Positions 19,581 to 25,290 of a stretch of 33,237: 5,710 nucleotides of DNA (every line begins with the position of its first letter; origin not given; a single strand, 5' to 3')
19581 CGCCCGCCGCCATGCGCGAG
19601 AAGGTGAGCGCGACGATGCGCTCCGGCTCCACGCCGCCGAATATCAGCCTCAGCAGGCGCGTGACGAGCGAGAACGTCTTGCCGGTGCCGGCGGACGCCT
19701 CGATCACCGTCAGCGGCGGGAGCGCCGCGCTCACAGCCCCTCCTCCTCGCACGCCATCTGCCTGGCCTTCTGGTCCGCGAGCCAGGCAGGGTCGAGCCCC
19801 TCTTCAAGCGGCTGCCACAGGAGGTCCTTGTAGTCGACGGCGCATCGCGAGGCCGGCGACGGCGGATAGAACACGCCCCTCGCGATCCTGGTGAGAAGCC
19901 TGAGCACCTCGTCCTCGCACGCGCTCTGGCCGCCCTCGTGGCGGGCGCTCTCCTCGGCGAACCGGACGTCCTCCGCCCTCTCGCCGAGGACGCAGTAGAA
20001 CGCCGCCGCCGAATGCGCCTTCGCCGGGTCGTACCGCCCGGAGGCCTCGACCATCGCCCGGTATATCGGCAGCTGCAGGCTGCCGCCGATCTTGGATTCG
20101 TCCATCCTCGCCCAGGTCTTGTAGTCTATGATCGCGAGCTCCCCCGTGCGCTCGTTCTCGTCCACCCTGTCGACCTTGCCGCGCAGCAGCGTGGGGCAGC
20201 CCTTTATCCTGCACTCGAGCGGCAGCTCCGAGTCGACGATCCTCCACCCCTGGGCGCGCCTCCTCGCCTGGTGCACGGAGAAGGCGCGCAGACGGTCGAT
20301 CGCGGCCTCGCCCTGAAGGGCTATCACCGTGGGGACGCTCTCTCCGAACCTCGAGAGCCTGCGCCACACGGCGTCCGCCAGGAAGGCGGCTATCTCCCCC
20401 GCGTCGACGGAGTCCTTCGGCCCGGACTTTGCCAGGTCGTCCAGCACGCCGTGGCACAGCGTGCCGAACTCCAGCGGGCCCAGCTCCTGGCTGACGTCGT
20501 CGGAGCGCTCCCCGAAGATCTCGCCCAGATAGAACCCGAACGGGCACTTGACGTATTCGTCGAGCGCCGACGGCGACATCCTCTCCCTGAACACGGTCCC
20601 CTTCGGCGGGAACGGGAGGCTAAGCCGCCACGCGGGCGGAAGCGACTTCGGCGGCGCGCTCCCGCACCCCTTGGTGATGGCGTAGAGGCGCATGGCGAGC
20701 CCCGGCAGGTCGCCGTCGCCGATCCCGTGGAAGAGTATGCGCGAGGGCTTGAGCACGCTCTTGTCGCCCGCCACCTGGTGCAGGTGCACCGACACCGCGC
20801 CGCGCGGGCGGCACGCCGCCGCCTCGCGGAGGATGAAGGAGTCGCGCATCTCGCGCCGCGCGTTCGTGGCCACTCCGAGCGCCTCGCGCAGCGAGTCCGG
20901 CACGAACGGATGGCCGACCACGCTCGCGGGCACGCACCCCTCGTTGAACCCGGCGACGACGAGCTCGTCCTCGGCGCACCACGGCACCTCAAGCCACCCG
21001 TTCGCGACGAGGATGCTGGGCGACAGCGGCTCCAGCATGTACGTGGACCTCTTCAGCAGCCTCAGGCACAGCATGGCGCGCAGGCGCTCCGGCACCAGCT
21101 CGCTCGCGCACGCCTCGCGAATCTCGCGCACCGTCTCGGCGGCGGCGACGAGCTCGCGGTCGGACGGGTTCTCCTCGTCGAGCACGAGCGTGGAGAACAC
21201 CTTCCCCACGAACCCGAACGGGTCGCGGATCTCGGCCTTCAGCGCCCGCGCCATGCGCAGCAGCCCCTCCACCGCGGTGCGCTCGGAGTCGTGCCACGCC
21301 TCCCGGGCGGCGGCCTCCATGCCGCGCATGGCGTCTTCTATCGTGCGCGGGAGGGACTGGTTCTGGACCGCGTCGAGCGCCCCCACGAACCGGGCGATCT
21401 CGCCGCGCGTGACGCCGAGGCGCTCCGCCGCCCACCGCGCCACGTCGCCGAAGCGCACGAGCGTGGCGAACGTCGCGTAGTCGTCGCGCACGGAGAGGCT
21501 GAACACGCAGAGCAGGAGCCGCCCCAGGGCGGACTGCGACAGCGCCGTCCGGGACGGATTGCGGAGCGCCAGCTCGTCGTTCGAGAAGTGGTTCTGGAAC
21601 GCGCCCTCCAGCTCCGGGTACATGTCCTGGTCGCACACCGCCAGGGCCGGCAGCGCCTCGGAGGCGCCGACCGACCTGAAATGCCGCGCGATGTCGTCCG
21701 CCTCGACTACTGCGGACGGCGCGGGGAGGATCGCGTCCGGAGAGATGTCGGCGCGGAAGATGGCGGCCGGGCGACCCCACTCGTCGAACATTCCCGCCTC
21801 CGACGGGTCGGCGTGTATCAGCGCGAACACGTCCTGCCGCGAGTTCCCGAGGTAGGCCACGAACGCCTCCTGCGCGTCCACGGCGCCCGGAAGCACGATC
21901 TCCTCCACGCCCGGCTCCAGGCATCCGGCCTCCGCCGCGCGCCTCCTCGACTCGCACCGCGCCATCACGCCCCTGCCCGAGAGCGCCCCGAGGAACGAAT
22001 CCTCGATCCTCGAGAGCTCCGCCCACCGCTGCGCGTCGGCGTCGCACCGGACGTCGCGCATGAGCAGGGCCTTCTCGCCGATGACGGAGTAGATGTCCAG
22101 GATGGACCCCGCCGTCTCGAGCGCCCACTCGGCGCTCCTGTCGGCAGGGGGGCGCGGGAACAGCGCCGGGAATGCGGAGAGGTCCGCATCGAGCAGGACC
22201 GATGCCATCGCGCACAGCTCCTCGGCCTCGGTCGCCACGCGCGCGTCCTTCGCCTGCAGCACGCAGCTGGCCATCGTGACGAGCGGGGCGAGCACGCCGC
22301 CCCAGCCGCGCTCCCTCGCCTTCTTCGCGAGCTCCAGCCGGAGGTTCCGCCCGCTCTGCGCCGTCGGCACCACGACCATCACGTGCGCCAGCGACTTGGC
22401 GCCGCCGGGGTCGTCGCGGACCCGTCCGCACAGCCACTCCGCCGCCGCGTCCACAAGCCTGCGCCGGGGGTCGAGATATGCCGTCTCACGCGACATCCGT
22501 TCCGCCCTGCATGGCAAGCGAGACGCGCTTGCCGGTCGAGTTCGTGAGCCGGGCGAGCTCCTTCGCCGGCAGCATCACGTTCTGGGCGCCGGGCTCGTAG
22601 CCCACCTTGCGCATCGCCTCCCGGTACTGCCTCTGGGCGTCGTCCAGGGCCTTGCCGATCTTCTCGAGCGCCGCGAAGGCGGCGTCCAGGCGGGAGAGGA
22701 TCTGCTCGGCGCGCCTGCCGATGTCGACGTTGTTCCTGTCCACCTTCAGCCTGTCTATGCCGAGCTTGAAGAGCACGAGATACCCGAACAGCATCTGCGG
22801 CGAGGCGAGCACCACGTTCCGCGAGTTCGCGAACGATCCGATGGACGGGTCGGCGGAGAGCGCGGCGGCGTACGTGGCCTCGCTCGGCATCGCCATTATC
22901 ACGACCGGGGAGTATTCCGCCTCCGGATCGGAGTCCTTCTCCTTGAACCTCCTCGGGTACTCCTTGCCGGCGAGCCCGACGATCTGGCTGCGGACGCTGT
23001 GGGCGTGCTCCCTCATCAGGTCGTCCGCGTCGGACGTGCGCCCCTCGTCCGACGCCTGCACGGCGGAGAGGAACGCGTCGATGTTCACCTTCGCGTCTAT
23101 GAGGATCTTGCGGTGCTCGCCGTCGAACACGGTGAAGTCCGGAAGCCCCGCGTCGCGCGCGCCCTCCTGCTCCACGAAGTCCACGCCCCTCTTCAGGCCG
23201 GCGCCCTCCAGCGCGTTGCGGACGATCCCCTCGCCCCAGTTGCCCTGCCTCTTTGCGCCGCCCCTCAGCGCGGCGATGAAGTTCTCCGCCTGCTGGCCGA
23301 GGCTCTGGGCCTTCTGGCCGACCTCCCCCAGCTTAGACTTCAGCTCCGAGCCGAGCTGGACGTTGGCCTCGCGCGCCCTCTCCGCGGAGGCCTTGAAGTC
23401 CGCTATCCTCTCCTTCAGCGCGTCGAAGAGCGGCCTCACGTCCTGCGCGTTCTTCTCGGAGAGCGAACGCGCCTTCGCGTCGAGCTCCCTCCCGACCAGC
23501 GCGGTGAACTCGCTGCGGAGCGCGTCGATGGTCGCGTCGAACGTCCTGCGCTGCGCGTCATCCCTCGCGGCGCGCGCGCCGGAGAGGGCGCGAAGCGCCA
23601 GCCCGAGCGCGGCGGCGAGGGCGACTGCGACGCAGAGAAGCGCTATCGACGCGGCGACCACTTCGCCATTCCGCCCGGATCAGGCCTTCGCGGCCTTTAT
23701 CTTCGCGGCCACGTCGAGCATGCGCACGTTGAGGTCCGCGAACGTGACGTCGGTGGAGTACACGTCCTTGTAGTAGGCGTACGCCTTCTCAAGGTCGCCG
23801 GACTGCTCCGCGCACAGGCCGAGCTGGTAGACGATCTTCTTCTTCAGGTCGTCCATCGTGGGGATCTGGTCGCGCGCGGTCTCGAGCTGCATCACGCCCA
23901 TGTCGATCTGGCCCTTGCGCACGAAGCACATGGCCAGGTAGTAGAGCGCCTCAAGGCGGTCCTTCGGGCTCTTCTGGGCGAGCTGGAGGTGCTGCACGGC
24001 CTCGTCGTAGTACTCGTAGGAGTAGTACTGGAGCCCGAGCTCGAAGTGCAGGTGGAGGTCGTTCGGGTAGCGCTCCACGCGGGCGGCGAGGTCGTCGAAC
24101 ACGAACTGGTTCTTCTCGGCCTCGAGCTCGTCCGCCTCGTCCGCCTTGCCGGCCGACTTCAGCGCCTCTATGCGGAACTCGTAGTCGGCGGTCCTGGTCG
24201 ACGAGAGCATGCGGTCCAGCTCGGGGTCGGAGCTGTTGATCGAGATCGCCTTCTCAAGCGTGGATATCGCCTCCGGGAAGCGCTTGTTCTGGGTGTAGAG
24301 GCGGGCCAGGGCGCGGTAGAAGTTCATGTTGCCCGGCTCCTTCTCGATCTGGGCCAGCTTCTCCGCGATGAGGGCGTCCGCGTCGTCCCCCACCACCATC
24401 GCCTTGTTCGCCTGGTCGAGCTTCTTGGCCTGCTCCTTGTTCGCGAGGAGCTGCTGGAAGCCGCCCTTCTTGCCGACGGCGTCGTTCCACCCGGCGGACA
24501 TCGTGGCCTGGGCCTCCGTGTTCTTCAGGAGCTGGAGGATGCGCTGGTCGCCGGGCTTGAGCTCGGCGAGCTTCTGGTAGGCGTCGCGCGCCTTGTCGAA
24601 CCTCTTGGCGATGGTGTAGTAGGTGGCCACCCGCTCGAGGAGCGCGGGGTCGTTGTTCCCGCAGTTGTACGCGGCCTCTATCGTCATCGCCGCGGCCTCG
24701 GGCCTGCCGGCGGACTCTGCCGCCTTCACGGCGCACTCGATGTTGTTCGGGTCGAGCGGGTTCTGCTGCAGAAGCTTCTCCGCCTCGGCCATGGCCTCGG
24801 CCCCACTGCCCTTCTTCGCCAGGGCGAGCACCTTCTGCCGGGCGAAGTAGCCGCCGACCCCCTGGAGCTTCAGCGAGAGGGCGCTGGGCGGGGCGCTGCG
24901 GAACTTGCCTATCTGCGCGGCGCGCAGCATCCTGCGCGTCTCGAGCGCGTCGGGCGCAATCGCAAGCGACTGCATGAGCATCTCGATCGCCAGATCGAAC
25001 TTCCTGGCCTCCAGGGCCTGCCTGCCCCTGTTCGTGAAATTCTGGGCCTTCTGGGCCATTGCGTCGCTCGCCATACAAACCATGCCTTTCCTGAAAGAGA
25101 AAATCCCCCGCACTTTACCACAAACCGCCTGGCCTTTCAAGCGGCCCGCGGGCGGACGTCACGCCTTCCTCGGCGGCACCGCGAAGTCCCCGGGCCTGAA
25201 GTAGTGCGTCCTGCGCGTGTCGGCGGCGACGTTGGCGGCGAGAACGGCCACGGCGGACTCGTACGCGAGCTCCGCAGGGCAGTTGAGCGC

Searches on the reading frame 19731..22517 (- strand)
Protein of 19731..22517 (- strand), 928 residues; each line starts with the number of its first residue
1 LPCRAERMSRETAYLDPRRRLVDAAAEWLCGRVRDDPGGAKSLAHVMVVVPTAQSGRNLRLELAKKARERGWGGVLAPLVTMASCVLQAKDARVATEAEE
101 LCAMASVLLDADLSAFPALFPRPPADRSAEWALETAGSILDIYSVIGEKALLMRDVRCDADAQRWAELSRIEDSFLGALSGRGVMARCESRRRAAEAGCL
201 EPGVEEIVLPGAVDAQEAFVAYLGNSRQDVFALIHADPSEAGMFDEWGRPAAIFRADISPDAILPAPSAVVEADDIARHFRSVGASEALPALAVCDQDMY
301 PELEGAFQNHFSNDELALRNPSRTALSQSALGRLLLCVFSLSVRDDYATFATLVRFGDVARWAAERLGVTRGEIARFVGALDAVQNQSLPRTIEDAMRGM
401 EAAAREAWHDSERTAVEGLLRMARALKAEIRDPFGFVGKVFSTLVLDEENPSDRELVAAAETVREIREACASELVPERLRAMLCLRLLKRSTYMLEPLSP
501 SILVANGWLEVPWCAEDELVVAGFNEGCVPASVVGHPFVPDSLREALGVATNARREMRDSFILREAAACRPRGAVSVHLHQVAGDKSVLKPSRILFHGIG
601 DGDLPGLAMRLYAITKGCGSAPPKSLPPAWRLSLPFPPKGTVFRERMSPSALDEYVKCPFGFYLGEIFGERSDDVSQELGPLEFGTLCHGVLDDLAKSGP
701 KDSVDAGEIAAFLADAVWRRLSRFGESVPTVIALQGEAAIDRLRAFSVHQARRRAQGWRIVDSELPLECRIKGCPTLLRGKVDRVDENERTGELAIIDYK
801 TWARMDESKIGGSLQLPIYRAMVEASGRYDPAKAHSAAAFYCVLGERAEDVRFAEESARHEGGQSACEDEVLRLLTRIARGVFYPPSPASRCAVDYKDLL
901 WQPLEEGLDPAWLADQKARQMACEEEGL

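Call 10: search_protein_families(library=pfam, proteins=[window:19731-22517:-], max_evalue=0.001)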
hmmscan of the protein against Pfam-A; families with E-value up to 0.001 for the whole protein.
window:19731-22517:- (928 aa): 1 family
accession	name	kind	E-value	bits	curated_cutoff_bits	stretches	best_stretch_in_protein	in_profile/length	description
PF12705.13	PDDEXK_1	-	2.5e-32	113.2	22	1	646-893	1-238/247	PD-(D/E)XK nuclease superfamily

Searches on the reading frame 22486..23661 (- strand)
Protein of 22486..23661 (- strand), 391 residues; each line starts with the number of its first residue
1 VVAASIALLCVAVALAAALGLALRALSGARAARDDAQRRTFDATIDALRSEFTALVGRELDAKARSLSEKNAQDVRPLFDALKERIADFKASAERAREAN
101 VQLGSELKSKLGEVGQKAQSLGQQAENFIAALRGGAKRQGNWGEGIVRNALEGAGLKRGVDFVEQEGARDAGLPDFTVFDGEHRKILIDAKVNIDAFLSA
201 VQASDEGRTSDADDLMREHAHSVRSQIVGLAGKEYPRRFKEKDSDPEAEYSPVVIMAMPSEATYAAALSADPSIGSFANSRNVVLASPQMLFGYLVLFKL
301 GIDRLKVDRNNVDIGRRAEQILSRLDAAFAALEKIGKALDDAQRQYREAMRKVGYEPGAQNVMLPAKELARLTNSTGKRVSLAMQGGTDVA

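Call 10: search_protein_families(library=pfam, proteins=[window:22486-23661:-], max_evalue=0.001)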
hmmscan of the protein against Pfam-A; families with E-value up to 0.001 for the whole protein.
window:22486-23661:- (391 aa): 1 family
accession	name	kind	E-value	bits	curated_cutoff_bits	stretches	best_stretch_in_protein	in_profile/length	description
PF02646.22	RmuC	-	1.3e-54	185.7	26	1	78-378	6-290/291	RmuC family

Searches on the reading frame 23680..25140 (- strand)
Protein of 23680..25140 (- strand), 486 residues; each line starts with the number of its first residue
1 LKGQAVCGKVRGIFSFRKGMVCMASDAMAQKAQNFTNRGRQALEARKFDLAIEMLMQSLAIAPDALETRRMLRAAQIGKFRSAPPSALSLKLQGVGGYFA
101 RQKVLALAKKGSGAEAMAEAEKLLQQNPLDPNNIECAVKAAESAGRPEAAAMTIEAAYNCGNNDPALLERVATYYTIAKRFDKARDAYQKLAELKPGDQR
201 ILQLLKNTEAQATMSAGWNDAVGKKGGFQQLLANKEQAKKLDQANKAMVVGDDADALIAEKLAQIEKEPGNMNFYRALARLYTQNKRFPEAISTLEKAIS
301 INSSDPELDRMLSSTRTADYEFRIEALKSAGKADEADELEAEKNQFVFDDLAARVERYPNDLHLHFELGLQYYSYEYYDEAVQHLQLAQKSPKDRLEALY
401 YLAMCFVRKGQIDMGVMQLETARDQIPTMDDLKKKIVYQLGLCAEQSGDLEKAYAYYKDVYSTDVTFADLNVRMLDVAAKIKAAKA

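Call 10: search_protein_families(library=pfam, proteins=[window:23680-25140:-], max_evalue=0.001)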
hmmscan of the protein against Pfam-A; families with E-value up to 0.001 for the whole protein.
window:23680-25140:- (486 aa): 15 families
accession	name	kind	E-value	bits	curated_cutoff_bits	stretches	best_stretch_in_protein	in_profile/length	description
PF13428.12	TPR_14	-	1.2e-17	63.1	23.5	0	274-312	3-41/44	Tetratricopeptide repeat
PF07719.23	TPR_2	-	7.8e-17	60.4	27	0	274-303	3-32/34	Tetratricopeptide repeat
PF00515.34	TPR_1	-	1.4e-13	50.4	27.8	0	276-304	5-33/34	Tetratricopeptide repeat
PF14559.12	TPR_19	-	1.6e-11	44.8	25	1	262-312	14-65/68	Tetratricopeptide repeat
PF13432.12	TPR_16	-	3.2e-09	37.5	32.7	0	266-306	25-65/65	Tetratricopeptide repeat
PF13424.12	TPR_12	-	1.3e-07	32.1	30.1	0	274-301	47-74/77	Tetratricopeptide repeat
PF13181.12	TPR_8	-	2.6e-07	30.7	25.7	0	277-304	6-33/34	Tetratricopeptide repeat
PF12895.13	ANAPC3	-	4.3e-07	30.6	27.2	0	376-458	3-80/82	Anaphase-promoting complex, cyclosome, subunit 3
PF13371.12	TPR_9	-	2.2e-05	24.8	35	0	269-311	26-68/73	Tetratricopeptide repeat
PF13176.12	TPR_7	-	2.9e-05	24.3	27.9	0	277-302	4-31/36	Tetratricopeptide repeat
PF13431.12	TPR_17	-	3.2e-05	24.3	24.4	0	265-292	6-33/34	Tetratricopeptide repeat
PF25062.1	ARM_TT21_N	-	0.00028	21.1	40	0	356-461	21-127/222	Tetratricopeptide repeat protein 21 N-terminal ARM repeat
PF14561.12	TPR_20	-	0.00084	20.1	25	0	349-385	9-45/90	Tetratricopeptide repeat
PF13174.12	TPR_6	-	0.00086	20.3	26.3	0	397-420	1-24/33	Tetratricopeptide repeat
PF00637.26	Clathrin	-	0.00087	19.5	29.6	0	271-309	6-45/143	Region in Clathrin and VPS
